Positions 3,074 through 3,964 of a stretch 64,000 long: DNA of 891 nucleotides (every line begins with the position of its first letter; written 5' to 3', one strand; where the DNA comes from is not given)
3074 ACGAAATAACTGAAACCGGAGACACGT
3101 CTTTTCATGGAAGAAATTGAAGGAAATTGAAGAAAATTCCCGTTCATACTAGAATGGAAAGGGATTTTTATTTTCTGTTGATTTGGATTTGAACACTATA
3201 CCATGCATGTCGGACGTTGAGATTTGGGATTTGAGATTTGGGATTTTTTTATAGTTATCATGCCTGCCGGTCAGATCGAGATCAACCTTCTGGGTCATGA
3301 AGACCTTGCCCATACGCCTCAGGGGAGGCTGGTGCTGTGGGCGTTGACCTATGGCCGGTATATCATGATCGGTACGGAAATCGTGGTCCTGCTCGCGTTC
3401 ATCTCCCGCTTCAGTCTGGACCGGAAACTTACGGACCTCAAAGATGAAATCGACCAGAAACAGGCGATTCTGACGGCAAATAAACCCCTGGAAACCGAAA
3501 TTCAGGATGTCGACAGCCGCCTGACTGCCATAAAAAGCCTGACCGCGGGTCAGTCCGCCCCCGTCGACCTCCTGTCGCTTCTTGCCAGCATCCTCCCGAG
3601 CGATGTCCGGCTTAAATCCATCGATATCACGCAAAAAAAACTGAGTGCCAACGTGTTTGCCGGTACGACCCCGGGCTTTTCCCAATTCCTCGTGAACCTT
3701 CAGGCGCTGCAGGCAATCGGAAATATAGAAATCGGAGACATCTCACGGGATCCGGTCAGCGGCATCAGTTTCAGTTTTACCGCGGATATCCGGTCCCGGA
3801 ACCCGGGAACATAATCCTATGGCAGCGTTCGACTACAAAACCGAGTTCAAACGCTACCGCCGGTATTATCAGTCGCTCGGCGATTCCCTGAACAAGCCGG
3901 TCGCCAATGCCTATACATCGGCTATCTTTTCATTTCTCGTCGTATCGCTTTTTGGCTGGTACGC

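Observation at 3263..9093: Pilus-assembly genes co-transcribed with three unusual surface proteins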

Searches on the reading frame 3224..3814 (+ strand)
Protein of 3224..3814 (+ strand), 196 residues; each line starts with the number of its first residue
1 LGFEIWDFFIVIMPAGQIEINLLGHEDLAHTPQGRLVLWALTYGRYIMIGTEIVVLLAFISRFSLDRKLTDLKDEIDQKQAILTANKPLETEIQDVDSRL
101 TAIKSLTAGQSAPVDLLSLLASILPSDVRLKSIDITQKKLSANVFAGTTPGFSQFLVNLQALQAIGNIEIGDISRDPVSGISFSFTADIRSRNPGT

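Call 3: search_protein_families(library=pfam, proteins=[window:3224-3814:+], max_evalue=1)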
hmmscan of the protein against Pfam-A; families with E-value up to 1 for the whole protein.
window:3224-3814:+ (196 aa): 2 families
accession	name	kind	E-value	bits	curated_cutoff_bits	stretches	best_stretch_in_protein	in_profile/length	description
PF05137.18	PilN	-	5.3e-05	23.6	22.8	1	116-187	2-76/78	Fimbrial assembly protein (PilN)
PF07889.17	DUF1664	-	0.092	13.2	34.6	1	39-114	14-89/124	Protein of unknown function (DUF1664)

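Call 4: search_protein_families(library=ncbifam, proteins=[window:3224-3814:+], max_evalue=1)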
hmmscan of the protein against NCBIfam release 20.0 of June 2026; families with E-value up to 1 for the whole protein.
window:3224-3814:+ (196 aa): 1 family
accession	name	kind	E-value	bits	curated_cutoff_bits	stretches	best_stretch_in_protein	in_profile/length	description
NF005281.0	PRK06798.1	equivalog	0.047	12.6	375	1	64-111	390-438/440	flagellar hook-associated protein 2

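Call 29: search_solved_structures(query=A2, max_evalue=10, show_alignments=2)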
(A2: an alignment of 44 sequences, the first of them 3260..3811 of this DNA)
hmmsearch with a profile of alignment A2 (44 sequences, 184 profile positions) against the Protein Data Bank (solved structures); distinct sequences matched with E-value up to 10: 7.
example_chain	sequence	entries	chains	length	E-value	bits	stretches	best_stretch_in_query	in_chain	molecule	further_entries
3jc8_Na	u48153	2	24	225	0.00065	22.7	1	62-147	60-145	PilN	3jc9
5xau_C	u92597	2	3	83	0.0087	19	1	53-94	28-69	Laminin subunit gamma-1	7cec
5mc9_C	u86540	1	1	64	0.021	17.8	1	53-95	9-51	Laminin subunit gamma-1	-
5vji_A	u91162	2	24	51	0.094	15.7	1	58-91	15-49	Circadian locomoter output cycles protein kaput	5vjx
8q5h_5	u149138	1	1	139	0.13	15.2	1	56-156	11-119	Kinetochore protein Spc25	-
2z4t_A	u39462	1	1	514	0.24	14.3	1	100-162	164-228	Beta-galactoside alpha-2,6-sialyltransferase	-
6pf2_A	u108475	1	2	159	0.26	14.2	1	60-108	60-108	Myosin, heavy polypeptide 7, cardiac muscle, beta variant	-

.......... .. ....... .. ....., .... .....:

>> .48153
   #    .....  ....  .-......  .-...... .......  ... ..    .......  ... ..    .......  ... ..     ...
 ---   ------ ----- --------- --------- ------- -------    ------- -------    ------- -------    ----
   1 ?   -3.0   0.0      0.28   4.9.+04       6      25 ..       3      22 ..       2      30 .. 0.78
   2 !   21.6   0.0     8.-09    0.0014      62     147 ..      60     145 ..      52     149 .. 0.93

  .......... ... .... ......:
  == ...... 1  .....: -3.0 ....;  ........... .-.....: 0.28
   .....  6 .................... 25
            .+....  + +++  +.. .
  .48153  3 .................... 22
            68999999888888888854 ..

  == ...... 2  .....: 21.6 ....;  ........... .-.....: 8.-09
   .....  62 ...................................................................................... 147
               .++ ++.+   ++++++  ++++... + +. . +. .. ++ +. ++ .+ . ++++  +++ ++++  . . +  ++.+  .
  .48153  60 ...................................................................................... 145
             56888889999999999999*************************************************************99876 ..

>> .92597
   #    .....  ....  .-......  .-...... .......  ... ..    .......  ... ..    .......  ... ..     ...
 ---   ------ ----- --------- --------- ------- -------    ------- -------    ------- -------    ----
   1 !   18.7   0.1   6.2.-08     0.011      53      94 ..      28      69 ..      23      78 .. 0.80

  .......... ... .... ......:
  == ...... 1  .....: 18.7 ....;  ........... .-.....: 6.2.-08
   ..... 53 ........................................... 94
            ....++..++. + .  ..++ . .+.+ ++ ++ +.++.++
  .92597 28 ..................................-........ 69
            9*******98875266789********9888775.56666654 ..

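Call 74: list_cluster_members(proteins=[window:3260-3811:+, window:3819-4523:+, window:4523-4714:+, window:4722-6044:+, window:6185-8581:+, window:8590-9090:+])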
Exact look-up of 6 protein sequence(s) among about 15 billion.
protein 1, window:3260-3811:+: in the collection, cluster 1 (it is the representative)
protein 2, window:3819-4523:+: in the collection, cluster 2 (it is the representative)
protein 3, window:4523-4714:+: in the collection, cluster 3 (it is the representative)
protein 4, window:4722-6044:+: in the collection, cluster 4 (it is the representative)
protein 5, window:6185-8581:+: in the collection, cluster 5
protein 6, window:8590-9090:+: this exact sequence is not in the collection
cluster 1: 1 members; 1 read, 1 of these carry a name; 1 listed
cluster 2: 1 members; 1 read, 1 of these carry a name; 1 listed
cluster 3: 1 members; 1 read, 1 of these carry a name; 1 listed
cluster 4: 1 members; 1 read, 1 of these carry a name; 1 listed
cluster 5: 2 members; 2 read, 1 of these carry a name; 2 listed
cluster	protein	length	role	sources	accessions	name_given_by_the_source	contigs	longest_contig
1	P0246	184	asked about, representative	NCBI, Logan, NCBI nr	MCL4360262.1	hypothetical protein M1555_03360 [Patescibacteria group bacterium] | hypothetical protein [Patescibacteria group bacterium]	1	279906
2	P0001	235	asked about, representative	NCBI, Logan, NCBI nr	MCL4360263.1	type 4a pilus biogenesis protein PilO [Patescibacteria group bacterium]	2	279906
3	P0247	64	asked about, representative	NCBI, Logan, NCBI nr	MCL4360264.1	hypothetical protein M1555_03370 [Patescibacteria group bacterium] | hypothetical protein [Patescibacteria group bacterium]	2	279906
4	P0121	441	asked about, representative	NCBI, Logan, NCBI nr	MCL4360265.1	Ig-like domain-containing protein [Patescibacteria group bacterium]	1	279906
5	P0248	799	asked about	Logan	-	-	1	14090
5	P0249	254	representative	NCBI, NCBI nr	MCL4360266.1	hypothetical protein M1555_03380 [Patescibacteria group bacterium] | hypothetical protein [Patescibacteria group bacterium]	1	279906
